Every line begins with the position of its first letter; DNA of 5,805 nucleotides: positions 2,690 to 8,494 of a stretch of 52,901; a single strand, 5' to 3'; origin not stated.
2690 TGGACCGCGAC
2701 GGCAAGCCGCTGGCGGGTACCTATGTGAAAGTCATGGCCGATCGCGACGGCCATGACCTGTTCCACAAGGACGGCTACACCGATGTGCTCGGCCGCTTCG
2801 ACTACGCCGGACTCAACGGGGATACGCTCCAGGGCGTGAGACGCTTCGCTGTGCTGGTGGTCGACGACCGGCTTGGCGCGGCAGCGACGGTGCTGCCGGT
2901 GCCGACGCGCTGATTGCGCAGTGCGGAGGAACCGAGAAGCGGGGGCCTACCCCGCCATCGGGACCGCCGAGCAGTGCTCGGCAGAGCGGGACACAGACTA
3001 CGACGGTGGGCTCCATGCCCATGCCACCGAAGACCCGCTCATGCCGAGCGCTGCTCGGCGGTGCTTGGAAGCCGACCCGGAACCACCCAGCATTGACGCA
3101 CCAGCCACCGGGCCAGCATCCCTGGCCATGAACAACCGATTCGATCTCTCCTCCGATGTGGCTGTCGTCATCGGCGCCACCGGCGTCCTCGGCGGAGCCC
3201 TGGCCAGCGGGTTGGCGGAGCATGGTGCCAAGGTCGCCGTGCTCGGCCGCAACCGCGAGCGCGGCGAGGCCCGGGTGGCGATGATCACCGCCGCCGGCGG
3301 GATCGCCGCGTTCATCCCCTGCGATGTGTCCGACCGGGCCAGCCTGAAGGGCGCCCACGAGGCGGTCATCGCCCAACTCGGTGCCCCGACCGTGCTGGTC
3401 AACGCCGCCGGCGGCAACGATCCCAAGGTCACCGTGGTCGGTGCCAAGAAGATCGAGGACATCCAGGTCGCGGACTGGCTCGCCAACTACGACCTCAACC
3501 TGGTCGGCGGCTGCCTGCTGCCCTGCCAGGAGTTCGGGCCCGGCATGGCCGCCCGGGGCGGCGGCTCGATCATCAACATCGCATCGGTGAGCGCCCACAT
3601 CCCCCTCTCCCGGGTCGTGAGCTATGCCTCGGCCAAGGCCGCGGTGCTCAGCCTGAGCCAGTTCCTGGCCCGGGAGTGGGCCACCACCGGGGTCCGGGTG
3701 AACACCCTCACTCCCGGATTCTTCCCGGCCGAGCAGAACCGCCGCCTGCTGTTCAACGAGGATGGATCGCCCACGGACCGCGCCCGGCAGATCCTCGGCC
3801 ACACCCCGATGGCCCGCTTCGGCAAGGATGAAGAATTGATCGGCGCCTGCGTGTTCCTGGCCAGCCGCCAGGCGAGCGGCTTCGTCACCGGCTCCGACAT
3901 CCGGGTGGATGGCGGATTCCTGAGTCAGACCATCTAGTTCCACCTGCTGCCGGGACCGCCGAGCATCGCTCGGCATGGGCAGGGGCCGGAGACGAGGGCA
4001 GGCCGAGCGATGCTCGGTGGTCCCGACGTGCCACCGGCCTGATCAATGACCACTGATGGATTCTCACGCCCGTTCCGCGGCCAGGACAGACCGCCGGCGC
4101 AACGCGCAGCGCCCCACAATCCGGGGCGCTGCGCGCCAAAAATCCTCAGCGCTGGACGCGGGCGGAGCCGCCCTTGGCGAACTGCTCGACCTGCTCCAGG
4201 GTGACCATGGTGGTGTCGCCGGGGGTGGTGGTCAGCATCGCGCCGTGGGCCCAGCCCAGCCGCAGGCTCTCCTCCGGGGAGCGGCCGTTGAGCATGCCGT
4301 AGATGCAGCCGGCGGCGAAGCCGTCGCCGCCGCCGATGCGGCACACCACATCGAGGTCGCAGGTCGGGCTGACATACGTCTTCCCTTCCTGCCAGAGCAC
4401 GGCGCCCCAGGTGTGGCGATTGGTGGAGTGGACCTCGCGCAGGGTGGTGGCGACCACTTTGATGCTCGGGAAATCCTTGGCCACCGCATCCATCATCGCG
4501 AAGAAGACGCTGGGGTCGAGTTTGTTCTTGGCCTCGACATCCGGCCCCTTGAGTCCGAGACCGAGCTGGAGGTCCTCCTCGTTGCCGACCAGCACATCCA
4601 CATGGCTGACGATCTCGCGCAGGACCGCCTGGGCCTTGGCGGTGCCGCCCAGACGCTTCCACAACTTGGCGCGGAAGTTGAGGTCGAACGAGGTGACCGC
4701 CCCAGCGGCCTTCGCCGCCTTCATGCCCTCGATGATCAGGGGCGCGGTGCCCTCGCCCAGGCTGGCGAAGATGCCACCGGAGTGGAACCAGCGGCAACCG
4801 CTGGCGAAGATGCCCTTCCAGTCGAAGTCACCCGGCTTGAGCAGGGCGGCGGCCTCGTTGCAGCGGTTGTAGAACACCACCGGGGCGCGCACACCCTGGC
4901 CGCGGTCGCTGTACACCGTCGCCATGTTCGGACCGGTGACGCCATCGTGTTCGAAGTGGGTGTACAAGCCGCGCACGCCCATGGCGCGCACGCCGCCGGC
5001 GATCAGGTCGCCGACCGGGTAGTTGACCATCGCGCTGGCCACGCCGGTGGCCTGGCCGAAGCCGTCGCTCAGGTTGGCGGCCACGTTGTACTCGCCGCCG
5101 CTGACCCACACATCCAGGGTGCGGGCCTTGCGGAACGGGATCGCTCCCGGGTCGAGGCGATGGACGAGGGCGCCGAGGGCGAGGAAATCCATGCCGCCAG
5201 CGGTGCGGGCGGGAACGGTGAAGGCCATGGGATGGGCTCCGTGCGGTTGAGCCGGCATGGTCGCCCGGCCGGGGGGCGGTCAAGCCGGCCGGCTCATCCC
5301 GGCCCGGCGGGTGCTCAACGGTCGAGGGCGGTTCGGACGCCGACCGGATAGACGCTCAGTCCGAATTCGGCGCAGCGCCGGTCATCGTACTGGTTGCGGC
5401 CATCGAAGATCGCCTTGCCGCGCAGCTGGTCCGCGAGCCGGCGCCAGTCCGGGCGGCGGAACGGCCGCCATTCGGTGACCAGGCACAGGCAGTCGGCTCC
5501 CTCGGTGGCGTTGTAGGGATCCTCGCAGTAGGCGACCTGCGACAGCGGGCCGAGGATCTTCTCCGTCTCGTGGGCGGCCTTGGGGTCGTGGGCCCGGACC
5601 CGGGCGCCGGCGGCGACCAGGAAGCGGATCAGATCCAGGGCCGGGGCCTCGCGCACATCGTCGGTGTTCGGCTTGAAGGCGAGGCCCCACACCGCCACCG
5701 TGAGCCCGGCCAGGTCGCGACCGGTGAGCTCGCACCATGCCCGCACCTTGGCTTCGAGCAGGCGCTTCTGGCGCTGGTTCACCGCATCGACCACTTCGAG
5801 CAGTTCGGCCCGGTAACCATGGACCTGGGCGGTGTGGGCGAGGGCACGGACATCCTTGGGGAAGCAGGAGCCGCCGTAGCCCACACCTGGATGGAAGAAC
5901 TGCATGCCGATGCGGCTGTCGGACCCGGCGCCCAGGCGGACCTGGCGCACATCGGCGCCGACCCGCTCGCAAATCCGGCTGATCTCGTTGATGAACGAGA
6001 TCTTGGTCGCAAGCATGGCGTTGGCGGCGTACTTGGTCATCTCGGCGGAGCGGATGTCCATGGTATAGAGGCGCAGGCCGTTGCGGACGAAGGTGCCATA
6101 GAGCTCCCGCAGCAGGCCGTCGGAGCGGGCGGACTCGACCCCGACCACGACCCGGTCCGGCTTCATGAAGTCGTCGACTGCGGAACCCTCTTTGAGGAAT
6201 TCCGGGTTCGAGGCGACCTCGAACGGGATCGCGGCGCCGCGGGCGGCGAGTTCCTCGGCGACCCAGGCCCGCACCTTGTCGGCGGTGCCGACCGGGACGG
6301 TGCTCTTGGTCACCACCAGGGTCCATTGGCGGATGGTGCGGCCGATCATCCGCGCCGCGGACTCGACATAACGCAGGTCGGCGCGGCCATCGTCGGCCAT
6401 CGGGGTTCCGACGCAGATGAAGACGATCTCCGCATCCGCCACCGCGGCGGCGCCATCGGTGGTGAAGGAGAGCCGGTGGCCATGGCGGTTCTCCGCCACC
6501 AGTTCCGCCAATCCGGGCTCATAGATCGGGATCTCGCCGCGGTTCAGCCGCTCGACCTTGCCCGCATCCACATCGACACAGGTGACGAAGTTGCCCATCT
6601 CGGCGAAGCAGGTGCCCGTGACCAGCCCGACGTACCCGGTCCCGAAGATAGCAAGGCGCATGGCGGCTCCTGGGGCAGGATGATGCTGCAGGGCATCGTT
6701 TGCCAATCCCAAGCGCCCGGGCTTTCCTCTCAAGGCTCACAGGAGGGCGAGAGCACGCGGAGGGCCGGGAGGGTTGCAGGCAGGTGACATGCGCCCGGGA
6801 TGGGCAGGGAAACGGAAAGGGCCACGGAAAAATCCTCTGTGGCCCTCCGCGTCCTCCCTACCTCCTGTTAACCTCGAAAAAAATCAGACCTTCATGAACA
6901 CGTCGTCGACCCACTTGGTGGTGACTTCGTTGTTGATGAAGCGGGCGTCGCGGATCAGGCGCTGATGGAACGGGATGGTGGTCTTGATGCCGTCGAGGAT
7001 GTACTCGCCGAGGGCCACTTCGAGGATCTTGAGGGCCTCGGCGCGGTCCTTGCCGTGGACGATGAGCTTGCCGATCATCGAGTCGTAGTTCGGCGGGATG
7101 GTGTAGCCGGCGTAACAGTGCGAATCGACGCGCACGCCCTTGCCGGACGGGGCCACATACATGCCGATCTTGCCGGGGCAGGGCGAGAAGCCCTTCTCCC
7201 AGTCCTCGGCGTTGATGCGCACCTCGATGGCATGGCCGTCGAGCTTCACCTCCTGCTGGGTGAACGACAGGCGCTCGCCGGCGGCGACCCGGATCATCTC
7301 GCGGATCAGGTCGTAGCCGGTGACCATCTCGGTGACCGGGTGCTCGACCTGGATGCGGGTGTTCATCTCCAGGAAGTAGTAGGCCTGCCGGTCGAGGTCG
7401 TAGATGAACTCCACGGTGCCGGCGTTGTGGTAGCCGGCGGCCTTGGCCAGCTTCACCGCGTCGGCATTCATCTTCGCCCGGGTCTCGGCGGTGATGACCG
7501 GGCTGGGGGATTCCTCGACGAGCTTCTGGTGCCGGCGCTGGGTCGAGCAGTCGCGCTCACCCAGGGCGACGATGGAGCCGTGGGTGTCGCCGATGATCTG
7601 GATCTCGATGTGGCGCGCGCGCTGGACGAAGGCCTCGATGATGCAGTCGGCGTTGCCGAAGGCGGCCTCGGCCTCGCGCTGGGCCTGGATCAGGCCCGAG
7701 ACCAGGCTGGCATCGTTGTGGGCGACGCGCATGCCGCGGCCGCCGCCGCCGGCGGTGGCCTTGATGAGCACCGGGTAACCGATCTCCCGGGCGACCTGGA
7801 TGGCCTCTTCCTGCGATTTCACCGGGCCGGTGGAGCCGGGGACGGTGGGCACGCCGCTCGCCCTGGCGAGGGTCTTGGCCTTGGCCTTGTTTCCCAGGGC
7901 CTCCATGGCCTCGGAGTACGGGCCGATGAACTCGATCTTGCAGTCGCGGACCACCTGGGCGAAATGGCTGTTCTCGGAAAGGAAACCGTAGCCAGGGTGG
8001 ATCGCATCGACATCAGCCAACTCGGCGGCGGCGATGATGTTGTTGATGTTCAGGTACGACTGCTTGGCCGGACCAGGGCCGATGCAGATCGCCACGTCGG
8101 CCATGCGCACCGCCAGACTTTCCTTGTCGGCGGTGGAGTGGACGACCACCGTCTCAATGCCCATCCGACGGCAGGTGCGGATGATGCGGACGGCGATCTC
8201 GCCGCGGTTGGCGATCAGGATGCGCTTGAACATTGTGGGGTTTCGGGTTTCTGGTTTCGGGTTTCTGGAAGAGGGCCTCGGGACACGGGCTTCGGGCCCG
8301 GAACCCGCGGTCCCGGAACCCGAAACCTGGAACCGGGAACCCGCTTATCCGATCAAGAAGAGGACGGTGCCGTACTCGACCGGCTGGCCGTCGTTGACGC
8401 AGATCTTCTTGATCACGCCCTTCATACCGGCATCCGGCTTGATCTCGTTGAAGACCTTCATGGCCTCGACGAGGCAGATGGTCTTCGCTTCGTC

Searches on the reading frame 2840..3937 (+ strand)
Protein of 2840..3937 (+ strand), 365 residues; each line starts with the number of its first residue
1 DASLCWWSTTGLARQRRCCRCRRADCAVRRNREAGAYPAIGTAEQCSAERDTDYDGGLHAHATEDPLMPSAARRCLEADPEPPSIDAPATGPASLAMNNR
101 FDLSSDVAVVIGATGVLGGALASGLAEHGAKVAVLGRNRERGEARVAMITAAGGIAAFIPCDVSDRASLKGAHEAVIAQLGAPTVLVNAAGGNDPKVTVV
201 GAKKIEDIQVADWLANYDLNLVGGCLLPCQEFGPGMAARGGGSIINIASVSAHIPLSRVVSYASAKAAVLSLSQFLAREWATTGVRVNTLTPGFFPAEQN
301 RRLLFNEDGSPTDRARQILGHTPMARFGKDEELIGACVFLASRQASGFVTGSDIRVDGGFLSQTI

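Call 6: search_protein_families(library=pfam, proteins=[window:2840-3937:+], max_evalue=0.001)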
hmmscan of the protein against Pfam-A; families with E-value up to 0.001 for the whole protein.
window:2840-3937:+ (365 aa): 5 families
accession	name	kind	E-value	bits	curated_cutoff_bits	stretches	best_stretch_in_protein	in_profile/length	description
PF13561.12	adh_short_C2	-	2.1e-43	149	27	1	117-360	8-235/236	Enoyl-(Acyl carrier protein) reductase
PF00106.31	adh_short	-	3.1e-40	138.2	26.6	1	107-299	2-186/195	short chain dehydrogenase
PF08659.16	KR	-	2.2e-07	31.4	22.6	1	109-191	4-90/180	KR domain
PF01370.27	Epimerase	-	2.8e-06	27.4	20.9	1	109-203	2-85/240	NAD dependent epimerase/dehydratase family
PF05368.20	NmrA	-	4.5e-05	23.6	27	1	108-174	5-68/298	NmrA-like family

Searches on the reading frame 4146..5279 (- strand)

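Call 6: search_protein_families(library=pfam, proteins=[window:4146-5279:-], max_evalue=0.001)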
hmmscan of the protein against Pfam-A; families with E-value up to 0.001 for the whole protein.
window:4146-5279:- (377 aa): 1 family
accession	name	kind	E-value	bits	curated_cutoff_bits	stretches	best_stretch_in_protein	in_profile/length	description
PF00294.29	PfkB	-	6e-14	52.5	25.8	2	292-358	231-298/302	pfkB family carbohydrate kinase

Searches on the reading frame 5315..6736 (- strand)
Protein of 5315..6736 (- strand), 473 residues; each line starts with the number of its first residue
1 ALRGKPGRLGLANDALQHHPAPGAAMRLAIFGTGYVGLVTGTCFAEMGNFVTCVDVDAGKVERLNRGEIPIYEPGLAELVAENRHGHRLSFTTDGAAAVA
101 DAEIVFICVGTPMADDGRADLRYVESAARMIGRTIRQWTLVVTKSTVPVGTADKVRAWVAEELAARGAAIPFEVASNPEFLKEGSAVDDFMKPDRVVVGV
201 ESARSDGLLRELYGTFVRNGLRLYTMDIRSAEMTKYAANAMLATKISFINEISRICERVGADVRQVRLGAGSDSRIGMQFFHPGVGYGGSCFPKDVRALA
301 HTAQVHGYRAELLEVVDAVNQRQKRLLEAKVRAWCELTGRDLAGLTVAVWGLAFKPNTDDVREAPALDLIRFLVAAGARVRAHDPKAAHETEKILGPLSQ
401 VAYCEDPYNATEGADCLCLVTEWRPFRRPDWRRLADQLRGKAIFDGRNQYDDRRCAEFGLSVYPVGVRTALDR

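Call 6: search_protein_families(library=pfam, proteins=[window:5315-6736:-], max_evalue=0.001)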
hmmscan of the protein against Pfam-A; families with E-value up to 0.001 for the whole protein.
window:5315-6736:- (473 aa): 3 families
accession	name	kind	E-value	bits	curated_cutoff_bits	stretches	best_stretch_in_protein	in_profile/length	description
PF03721.20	UDPG_MGDP_dh_N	-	4.6e-68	228.9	27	1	26-211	1-186/187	UDP-glucose/GDP-mannose dehydrogenase family, NAD binding domain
PF00984.24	UDPG_MGDP_dh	-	5.6e-39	132.6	25.4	1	229-321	1-93/94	UDP-glucose/GDP-mannose dehydrogenase family, central domain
PF03720.21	UDPG_MGDP_dh_C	-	8.9e-34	116.4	30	1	348-451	1-102/103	UDP-glucose/GDP-mannose dehydrogenase family, UDP binding domain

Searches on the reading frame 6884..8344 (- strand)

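Call 6: search_protein_families(library=pfam, proteins=[window:6884-8344:-], max_evalue=0.001)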
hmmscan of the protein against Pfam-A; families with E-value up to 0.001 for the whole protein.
window:6884-8344:- (486 aa): 6 families
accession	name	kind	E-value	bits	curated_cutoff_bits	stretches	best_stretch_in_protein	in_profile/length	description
PF02786.22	CPSase_L_D2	-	1.3e-76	257.3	19.8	1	153-360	2-209/211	Carbamoyl-phosphate synthase L chain, ATP binding domain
PF00289.28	Biotin_carb_N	-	1.7e-46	157.6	25.5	1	38-147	1-110/110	Biotin carboxylase, N-terminal domain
PF02785.25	Biotin_carb_C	-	5.6e-38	129.8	32.4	1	374-480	1-107/108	Biotin carboxylase C-terminal domain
PF02222.28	ATP-grasp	-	8e-08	32.6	27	1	174-314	15-148/179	ATP-grasp domain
PF07478.18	Dala_Dala_lig_C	-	4.4e-07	30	24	1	177-329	24-174/204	D-ala D-ala ligase C-terminus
PF13549.11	ATP-grasp_5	-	8.4e-05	22.5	27.6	1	152-197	11-54/221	ATP-grasp domain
